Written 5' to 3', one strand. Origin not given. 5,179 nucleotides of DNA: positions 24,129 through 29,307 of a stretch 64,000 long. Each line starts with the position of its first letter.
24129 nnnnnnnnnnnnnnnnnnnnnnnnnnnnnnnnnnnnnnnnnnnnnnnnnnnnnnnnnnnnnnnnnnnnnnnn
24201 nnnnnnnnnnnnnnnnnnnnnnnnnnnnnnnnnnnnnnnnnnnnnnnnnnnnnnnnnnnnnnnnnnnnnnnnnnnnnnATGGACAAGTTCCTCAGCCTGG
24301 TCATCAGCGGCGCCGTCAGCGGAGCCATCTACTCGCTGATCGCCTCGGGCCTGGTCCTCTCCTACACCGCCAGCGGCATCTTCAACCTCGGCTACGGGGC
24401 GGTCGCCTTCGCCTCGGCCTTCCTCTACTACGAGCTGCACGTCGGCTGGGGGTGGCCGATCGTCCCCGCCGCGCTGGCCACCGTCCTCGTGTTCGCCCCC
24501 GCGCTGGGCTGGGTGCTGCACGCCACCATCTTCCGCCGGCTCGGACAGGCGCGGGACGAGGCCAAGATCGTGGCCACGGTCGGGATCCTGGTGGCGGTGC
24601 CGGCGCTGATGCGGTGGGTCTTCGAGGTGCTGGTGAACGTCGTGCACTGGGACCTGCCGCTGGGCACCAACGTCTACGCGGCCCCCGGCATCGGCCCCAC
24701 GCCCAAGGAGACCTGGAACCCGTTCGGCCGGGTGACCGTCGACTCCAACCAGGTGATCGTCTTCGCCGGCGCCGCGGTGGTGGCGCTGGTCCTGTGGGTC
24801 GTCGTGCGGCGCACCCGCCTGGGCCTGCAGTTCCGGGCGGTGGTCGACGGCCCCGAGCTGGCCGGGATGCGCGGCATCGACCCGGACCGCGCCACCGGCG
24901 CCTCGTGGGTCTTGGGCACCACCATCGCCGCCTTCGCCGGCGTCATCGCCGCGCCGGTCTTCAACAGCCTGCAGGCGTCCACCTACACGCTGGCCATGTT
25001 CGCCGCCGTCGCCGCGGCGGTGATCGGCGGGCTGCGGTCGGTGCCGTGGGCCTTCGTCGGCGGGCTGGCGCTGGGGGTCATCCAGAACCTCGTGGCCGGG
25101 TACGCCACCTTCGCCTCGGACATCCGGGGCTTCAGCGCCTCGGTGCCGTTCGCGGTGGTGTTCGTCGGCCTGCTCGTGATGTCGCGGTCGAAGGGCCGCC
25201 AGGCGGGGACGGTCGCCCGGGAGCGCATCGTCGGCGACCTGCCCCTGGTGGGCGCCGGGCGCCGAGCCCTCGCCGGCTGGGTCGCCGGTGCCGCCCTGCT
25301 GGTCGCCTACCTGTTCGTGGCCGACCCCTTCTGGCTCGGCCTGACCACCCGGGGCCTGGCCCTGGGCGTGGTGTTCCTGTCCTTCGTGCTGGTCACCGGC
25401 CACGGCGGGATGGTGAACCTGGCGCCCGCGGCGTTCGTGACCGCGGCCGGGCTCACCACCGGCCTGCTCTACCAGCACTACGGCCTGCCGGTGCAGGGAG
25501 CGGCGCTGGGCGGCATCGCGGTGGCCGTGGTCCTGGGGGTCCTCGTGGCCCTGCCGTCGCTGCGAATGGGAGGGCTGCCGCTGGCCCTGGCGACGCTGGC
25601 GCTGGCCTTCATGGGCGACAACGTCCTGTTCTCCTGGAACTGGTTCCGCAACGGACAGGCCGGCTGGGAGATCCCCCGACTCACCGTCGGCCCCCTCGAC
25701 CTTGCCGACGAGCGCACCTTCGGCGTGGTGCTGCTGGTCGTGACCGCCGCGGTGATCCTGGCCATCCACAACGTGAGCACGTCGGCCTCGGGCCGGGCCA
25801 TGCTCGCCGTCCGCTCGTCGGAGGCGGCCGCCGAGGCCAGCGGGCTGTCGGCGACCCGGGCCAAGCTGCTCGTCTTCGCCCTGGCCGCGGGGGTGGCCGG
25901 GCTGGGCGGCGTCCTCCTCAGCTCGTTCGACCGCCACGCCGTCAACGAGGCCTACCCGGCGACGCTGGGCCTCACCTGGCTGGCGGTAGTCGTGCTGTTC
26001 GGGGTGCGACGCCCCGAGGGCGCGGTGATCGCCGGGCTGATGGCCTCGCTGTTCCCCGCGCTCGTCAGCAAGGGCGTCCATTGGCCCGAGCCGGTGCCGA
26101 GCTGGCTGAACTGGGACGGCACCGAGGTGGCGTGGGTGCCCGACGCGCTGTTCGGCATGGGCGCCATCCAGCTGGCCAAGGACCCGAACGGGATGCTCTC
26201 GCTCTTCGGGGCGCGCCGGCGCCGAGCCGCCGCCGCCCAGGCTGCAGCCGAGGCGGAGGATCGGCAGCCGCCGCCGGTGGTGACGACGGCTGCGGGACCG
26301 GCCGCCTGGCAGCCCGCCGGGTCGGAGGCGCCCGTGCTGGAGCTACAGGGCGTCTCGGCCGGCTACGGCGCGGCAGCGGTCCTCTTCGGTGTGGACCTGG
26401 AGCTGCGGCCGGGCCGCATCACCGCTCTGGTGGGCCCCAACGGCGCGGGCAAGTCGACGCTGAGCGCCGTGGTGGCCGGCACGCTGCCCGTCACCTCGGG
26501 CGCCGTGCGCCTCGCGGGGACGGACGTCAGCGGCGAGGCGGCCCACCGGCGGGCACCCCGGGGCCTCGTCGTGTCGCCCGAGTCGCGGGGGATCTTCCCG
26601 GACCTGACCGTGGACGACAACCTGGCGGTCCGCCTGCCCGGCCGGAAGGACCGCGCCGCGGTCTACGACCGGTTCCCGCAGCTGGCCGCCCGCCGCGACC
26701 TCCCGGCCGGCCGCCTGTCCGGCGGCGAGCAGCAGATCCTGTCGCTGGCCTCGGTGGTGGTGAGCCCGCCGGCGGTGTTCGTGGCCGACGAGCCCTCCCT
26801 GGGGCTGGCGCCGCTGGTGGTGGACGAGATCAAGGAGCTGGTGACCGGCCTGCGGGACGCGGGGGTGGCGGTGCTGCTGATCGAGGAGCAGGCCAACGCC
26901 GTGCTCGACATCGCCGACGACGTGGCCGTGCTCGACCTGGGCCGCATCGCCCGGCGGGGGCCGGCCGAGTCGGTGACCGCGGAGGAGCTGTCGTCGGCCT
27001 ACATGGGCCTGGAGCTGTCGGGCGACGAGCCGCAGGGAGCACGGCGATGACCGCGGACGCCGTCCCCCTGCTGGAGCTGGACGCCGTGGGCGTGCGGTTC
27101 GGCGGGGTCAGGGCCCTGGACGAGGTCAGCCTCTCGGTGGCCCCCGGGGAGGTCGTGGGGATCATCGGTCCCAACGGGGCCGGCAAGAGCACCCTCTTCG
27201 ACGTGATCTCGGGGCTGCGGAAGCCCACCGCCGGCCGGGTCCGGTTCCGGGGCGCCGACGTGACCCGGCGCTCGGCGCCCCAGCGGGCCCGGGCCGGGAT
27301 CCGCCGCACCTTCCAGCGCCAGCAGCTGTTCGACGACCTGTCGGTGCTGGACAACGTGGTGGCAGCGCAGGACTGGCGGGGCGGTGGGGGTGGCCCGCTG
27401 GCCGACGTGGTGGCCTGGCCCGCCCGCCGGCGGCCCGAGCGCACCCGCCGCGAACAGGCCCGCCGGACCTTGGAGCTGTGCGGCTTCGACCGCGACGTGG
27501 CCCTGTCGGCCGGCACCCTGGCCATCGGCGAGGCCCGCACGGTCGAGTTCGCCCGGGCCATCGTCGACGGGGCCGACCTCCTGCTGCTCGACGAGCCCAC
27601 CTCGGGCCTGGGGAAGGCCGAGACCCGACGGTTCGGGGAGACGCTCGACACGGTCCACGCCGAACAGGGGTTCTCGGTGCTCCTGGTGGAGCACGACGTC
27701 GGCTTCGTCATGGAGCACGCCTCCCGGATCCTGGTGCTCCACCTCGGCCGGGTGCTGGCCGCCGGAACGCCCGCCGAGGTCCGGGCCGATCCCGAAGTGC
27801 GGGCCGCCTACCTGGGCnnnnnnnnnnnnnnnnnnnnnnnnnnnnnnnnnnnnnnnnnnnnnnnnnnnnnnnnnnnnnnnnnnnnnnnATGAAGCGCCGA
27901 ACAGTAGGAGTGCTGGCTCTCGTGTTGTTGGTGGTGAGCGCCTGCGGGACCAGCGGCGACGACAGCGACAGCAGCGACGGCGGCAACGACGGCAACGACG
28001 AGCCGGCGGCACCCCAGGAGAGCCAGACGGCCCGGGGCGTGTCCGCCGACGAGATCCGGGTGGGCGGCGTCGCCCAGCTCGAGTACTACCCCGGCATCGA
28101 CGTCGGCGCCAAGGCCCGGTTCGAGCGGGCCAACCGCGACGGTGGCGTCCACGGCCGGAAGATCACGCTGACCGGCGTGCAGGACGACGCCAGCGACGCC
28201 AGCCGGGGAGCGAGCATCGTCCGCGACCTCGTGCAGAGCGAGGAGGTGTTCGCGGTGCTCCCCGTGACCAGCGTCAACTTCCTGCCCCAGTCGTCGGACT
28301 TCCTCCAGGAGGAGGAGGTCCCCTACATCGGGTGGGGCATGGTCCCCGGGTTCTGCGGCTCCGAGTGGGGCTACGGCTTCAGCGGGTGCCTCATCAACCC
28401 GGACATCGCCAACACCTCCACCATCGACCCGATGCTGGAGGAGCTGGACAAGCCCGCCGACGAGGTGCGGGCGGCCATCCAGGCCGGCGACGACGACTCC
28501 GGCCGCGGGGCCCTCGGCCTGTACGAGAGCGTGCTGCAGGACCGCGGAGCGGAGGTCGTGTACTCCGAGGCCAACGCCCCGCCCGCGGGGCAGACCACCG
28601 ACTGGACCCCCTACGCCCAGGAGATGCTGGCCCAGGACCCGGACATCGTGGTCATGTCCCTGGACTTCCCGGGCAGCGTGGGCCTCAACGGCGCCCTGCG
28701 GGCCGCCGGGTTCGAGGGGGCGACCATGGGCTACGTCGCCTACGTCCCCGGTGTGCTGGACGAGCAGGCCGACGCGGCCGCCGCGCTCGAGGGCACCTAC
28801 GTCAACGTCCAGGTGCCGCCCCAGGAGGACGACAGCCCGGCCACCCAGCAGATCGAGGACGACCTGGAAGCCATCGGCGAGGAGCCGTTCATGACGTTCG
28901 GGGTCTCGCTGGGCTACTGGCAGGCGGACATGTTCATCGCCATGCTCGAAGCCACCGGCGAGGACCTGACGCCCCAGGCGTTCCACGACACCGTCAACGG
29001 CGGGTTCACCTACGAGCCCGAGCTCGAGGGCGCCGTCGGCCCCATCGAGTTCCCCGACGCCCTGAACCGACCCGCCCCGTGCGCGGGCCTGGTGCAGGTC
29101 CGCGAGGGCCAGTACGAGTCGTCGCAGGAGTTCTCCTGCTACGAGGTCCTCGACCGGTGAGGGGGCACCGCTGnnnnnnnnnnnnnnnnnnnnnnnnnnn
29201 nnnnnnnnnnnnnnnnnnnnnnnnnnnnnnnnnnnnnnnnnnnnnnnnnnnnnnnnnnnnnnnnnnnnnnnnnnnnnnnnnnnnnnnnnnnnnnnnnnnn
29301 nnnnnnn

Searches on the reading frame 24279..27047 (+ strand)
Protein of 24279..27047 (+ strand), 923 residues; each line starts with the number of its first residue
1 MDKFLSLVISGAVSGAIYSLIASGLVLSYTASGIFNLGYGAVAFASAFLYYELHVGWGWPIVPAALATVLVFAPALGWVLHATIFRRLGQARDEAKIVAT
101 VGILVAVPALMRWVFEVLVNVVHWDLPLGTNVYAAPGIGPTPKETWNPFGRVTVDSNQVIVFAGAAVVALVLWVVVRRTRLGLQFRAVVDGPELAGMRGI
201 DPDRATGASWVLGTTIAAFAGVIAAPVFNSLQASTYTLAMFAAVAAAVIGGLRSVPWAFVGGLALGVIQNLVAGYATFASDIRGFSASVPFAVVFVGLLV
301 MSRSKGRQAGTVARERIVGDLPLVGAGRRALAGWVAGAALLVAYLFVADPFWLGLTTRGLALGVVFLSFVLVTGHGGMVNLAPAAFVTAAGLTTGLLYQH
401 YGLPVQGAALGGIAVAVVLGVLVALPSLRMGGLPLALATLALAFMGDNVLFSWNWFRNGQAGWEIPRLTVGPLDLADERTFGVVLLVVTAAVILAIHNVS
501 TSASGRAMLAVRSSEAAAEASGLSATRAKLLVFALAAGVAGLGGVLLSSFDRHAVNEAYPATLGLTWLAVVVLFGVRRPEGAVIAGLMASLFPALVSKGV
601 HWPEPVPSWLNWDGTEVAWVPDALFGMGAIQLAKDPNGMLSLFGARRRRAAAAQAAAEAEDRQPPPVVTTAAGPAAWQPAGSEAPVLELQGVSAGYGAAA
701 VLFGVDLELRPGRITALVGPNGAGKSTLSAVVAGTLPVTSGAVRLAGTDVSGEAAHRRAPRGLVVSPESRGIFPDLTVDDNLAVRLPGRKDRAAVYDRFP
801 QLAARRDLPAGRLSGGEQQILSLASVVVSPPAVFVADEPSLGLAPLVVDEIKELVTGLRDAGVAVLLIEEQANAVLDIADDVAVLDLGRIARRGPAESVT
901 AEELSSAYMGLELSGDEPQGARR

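Call 40: search_protein_families(library=pfam, proteins=[window:24279-27047:+], max_evalue=0.00001)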
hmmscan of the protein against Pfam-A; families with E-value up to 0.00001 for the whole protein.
window:24279-27047:+ (923 aa): 2 families
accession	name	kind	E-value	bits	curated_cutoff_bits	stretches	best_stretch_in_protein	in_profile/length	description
PF02653.21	BPD_transp_2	-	3.7e-48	164.5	26.8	2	354-603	4-253/269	Branched-chain amino acid transport system / permease component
PF00005.33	ABC_tran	-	6.1e-24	85.6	25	1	704-840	3-136/137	ABC transporter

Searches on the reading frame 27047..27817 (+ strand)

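Call 40: search_protein_families(library=pfam, proteins=[window:27047-27817:+], max_evalue=0.00001)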
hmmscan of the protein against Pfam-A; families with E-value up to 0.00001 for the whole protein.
window:27047-27817:+ (257 aa): 3 families
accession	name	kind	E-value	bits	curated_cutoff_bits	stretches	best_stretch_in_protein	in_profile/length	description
PF00005.33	ABC_tran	-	1.4e-31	110.4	25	1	24-186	1-137/137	ABC transporter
PF12399.14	BCA_ABC_TP_C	-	4.5e-11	42.5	25.5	1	235-257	1-23/27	Branched-chain amino acid ATP-binding cassette transporter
PF13304.12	AAA_21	-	1.1e-08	35.9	27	1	37-94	2-58/304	AAA domain, putative AbiEii toxin, Type IV TA system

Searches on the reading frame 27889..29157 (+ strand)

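Call 40: search_protein_families(library=pfam, proteins=[window:27889-29157:+], max_evalue=0.00001)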
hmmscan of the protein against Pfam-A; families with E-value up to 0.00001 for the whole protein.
window:27889-29157:+ (423 aa): 1 family
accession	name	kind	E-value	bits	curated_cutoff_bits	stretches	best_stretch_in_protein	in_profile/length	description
PF13458.12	Peripla_BP_6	-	4.9e-46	158.4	31.7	1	67-407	18-342/343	Periplasmic binding protein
